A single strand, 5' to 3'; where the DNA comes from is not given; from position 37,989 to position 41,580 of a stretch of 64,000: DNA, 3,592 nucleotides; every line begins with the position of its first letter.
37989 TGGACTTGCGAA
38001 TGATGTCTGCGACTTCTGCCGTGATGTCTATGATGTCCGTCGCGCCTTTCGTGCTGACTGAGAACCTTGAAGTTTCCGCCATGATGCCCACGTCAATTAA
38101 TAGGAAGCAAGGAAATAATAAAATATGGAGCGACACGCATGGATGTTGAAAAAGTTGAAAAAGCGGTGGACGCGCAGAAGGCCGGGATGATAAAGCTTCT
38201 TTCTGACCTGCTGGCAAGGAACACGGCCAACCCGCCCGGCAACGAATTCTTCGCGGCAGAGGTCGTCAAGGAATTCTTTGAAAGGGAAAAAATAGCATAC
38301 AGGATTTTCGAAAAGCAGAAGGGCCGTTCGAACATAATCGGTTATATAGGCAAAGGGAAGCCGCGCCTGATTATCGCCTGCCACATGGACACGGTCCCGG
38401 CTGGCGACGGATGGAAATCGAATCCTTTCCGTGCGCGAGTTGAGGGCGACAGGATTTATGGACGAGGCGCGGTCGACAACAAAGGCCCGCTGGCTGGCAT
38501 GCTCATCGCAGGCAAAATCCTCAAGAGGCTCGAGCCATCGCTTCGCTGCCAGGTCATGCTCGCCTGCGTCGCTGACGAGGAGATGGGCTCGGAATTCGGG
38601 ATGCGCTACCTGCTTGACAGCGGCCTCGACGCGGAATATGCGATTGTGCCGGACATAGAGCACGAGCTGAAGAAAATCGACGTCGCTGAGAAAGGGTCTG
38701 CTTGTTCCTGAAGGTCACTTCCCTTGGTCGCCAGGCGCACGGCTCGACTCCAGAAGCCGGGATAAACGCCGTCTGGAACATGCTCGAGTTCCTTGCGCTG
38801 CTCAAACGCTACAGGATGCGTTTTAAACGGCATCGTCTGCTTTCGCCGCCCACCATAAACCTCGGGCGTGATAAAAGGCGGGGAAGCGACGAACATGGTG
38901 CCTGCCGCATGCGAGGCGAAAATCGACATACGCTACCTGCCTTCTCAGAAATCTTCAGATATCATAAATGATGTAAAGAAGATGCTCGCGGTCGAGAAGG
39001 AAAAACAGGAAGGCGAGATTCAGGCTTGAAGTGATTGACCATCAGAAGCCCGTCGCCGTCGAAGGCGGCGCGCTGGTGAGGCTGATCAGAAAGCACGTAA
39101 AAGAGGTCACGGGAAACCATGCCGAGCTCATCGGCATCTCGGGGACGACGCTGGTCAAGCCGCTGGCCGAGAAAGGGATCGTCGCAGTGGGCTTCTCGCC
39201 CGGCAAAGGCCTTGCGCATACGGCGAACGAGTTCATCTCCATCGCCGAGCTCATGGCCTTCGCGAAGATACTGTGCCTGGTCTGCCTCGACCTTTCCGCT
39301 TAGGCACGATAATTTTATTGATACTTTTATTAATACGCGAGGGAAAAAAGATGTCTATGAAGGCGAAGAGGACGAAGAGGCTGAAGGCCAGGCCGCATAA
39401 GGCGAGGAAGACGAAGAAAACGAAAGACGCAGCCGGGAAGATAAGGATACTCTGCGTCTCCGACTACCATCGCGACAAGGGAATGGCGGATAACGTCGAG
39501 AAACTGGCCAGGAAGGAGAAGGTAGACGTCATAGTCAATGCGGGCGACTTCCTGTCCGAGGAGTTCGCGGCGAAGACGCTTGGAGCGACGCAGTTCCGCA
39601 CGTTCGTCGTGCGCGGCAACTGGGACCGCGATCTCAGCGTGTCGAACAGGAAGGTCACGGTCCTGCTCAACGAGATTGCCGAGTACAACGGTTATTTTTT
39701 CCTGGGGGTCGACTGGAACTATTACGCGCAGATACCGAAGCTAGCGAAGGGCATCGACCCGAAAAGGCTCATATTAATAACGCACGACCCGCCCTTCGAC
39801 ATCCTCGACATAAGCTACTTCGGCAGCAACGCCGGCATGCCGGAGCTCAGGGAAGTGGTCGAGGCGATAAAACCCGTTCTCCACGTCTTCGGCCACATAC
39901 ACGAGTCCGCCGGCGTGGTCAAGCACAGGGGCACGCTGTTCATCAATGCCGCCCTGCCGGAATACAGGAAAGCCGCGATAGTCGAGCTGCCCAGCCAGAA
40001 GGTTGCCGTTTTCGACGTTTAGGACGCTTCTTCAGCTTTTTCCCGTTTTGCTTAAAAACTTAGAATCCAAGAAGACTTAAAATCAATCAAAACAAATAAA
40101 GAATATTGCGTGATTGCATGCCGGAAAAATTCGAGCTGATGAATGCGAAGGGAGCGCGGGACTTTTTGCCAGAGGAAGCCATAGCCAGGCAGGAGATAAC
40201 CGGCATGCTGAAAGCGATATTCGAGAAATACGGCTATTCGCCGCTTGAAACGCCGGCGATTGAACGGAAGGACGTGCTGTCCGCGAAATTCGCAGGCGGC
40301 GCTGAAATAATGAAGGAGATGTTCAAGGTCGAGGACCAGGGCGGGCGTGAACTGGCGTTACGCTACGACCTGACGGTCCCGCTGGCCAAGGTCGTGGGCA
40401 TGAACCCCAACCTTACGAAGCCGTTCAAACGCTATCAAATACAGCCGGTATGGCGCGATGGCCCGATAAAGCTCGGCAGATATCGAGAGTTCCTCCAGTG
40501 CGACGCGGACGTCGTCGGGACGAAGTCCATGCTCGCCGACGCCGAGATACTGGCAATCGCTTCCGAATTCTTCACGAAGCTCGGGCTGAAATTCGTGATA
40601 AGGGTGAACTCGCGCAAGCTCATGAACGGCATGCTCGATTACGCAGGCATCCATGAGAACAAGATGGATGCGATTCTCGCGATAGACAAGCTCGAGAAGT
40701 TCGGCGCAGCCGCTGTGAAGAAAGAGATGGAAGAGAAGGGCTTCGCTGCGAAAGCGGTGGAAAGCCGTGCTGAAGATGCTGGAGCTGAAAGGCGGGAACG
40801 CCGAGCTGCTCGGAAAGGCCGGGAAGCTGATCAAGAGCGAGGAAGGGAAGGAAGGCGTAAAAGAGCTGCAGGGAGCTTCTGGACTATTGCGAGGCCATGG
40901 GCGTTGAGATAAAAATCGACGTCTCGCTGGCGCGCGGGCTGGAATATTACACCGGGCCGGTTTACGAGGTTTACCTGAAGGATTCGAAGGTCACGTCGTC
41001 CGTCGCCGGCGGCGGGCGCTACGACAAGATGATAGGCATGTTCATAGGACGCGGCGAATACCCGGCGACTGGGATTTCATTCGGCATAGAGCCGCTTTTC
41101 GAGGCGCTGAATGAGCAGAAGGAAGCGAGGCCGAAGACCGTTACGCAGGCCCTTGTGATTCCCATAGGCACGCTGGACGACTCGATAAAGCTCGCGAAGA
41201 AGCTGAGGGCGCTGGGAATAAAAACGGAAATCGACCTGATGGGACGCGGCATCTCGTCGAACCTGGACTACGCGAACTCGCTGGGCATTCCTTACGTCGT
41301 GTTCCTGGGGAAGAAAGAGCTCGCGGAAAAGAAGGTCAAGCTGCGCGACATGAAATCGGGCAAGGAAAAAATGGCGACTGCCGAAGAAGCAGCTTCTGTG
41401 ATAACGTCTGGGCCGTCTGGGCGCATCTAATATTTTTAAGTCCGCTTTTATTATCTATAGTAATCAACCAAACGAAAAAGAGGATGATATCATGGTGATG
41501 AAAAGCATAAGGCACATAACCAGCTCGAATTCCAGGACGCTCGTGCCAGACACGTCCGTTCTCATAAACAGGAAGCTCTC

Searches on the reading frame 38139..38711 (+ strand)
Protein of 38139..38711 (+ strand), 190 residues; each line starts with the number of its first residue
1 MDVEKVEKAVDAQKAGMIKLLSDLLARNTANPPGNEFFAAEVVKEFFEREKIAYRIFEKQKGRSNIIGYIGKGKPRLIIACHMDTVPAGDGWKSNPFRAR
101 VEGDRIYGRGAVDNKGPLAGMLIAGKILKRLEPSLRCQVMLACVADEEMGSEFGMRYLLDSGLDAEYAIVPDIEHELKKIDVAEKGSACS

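Call 59: search_protein_families(library=pfam, proteins=[window:38139-38711:+], max_evalue=0.0001)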
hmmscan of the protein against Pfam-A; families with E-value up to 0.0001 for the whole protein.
window:38139-38711:+ (190 aa): 2 families
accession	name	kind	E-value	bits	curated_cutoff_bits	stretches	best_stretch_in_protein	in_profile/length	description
PF01546.33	Peptidase_M20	-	2.2e-19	70.6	24.6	1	79-166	2-92/206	Peptidase family M20/M25/M40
PF04389.22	Peptidase_M28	-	1.5e-06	28.5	21.3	1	65-150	1-69/193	Peptidase family M28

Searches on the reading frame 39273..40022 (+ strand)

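Call 59: search_protein_families(library=pfam, proteins=[window:39273-40022:+], max_evalue=0.0001)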
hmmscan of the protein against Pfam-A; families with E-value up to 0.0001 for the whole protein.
window:39273-40022:+ (249 aa): 3 families
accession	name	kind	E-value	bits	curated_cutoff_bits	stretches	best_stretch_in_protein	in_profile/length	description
PF12850.12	Metallophos_2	-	3.4e-12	47.1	27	1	58-226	2-132/154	Calcineurin-like phosphoesterase superfamily domain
PF00149.33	Metallophos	-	2.1e-10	41.8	21.5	1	57-211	1-190/191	Calcineurin-like phosphoesterase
PF14582.11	Metallophos_3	-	2.9e-06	27.2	28.2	0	156-245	166-255/259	Metallophosphoesterase, calcineurin superfamily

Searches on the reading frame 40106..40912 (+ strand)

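Call 59: search_protein_families(library=pfam, proteins=[window:40106-40912:+], max_evalue=0.0001)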
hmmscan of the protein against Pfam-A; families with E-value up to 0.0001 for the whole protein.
window:40106-40912:+ (268 aa): 3 families
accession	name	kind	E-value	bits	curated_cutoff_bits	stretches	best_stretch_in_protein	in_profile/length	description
PF13393.11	tRNA-synt_His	-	2.3e-29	103.1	25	1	16-215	1-196/308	Histidyl-tRNA synthetase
PF00587.30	tRNA-synt_2b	-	5.5e-07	30.2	29.3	1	73-171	1-108/179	tRNA synthetase class II core domain (G, H, P, S and T)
PF01409.25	tRNA-synt_2d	-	7.9e-06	26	19.8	1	30-169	21-164/246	tRNA synthetases class II core domain (F)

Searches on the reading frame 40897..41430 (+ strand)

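Call 59: search_protein_families(library=pfam, proteins=[window:40897-41430:+], max_evalue=0.0001)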
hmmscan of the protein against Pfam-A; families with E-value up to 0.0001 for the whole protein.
window:40897-41430:+ (177 aa): 2 families
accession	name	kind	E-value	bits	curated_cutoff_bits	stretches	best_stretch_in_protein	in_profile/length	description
PF03129.25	HGTP_anticodon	-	3.5e-16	59.6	21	1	84-170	1-92/94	Anticodon binding domain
PF13393.11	tRNA-synt_His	-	3.2e-13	50.1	25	1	3-67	248-308/308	Histidyl-tRNA synthetase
